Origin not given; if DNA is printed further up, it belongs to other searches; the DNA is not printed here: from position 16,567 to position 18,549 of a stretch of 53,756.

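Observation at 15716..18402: Uncharacterised translationally coupled gene pair: Cys-rich cytoplasmic protein plus secreted single-CXXCH protein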

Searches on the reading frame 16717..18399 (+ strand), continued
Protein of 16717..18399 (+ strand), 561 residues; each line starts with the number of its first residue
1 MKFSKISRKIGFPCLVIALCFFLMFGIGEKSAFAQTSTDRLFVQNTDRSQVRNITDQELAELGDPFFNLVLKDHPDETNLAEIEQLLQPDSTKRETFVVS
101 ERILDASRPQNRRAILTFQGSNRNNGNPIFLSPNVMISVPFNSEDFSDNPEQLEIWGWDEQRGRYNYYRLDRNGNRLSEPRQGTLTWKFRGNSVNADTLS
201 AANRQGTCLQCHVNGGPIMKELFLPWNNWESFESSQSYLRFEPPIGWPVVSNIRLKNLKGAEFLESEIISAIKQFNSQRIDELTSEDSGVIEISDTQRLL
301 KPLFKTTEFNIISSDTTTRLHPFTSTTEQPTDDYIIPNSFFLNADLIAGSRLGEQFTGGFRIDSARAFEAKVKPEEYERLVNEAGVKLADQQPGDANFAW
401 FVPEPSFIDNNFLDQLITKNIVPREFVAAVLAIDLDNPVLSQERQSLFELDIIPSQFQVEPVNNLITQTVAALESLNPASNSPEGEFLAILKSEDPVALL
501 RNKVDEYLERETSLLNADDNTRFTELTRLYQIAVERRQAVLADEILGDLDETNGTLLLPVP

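Call 81: find_homologous_proteins(query=L079:7977-10838:+, max_evalue=1e-10)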
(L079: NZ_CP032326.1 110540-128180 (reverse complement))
Query L079:7977-10838:+ (954 aa): 462 proteins with E <= 1e-10 among 8000 candidates; the best 120 are listed.
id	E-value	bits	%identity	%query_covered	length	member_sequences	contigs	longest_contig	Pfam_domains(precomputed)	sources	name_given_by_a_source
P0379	0.0e+0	1576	74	100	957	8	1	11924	PF26676.1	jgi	jgi:hypothetical protein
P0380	0.0e+0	1258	64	92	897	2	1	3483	PF26676.1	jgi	jgi:hypothetical protein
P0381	0.0e+0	1041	55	96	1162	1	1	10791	PF26676.1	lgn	-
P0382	5.4e-282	956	51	98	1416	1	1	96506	PF26676.1,PF13091.13,PF11495.15,PF00614.29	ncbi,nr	ncbi:MAG TPA: phospholipase D-like domain-containing protein [Pyrinomonadaceae bacterium]|nr:phospho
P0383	9.6e-280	949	51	97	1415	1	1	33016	PF26676.1,PF13091.13,PF00614.29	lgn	-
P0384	2.1e-278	944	51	97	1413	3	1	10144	PF26676.1,PF13091.13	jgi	jgi:phosphatidylserine/phosphatidylglycerophosphate/cardiolipin synthase-like enzyme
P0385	8.1e-276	936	51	97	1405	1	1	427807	PF26676.1,PF13091.13,PF00614.29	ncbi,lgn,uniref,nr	ncbi:phosphatidylserine/phosphatidylglycerophosphate/cardiolipin synthase-like enzyme [Azospirillum 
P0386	2.7e-267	907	50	99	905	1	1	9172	PF26676.1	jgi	jgi:hypothetical protein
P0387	2.7e-263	894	49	97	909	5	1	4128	PF26676.1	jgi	jgi:hypothetical protein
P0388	3.5e-256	871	51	90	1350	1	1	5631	PF26676.1,PF13091.13,PF00614.29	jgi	jgi:phosphatidylserine/phosphatidylglycerophosphate/cardiolipin synthase-like enzyme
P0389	2.5e-255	868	48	97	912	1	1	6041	PF26676.1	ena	-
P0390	4.9e-254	864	49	92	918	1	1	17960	PF26676.1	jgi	jgi:hypothetical protein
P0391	3.9e-253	861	49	97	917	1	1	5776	PF26676.1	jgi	jgi:hypothetical protein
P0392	1.6e-252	859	48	97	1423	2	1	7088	PF26676.1,PF13091.13,PF11495.15,PF00614.29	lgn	-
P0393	5.2e-247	840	49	97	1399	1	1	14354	PF26676.1,PF13091.13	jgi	jgi:phosphatidylserine/phosphatidylglycerophosphate/cardiolipin synthase-like enzyme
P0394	7.8e-239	813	47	92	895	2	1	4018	PF26676.1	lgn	-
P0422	7.7e-195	668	49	73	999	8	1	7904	PF12902.14,PF26676.1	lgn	-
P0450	1.3e-179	617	39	95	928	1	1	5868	PF26676.1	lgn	-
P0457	3.9e-173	596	38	92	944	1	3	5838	PF26676.1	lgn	-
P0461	1.3e-169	584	38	94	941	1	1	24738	PF26676.1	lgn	-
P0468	4.2e-161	556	37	91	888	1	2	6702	PF26676.1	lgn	-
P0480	2.2e-155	537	43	72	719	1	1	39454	PF26676.1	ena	-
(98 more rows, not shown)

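Call 82: search_protein_families(library=pfam, proteins=[P0422, P0381, P0382, P0379, P0480], max_evalue=0.01)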
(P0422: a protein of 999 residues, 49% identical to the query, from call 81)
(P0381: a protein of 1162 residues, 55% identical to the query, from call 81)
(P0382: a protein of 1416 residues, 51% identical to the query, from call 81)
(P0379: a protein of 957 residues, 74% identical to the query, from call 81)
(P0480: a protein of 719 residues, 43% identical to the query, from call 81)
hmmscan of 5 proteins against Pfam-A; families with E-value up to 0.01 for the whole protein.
P0422 (999 aa): 1 family
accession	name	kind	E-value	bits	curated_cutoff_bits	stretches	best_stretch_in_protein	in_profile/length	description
PF12902.13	Ferritin-like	-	2e-16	61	22.3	1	60-161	127-220/221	Ferritin-like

P0381 (1162 aa): 0 families

P0382 (1416 aa): 3 families
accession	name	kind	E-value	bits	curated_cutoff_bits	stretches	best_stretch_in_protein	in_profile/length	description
PF13091.12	PLDc_2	-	5e-30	104.5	27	2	1240-1374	5-132/132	PLD-like domain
PF11495.14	Regulator_TrmB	-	5.6e-06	26.2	22.2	0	1023-1094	13-80/233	Archaeal transcriptional regulator TrmB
PF00614.28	PLDc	-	2.2e-05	24.7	21.9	0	1101-1123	1-23/28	Phospholipase D Active site motif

P0379 (957 aa): 0 families

P0480 (719 aa): 0 families

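Call 83: search_protein_families(library=ncbifam, proteins=[P0422, P0379, P0382, P0381], max_evalue=1)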
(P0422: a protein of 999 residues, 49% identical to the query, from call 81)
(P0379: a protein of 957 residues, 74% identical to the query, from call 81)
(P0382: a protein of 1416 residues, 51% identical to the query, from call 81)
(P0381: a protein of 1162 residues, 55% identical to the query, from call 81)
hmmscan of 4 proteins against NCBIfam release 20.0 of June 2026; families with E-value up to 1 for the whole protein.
P0422 (999 aa): 0 families

P0379 (957 aa): 0 families

P0382 (1416 aa): 8 families
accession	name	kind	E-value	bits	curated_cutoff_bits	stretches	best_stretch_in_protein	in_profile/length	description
NF010492.0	PRK13912.1-3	equivalog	7.4e-18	64.7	297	2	1022-1129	36-145/178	nuclease NucT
NF038319.1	DISARM_DrmC_I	equivalog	2.1e-16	60.2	133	2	1017-1127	91-206/236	DISARM system phospholipase D-like protein DrmC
NF010491.0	PRK13912.1-2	equivalog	1.2e-12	48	225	2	1029-1130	45-148/180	nuclease NucT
NF010493.0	PRK13912.1-4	equivalog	8.4e-10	38.9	351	2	1028-1129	35-138/171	nuclease NucT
NF010490.0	PRK13912.1-1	equivalog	1.1e-08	35.4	211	1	1003-1129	12-129/159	nuclease NucT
NF008427.0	PRK11263.1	equivalog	3.6e-07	29.6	281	2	1027-1128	26-135/409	cardiolipin synthase ClsB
TIGR04265.1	bac_cardiolipin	equivalog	5.3e-06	25.6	290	1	1020-1132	314-427/483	cardiolipin synthase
NF006946.0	PRK09428.1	equivalog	0.0041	16.1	314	1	1210-1284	14-87/451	CDP-diacylglycerol--serine O-phosphatidyltransferase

P0381 (1162 aa): 0 families
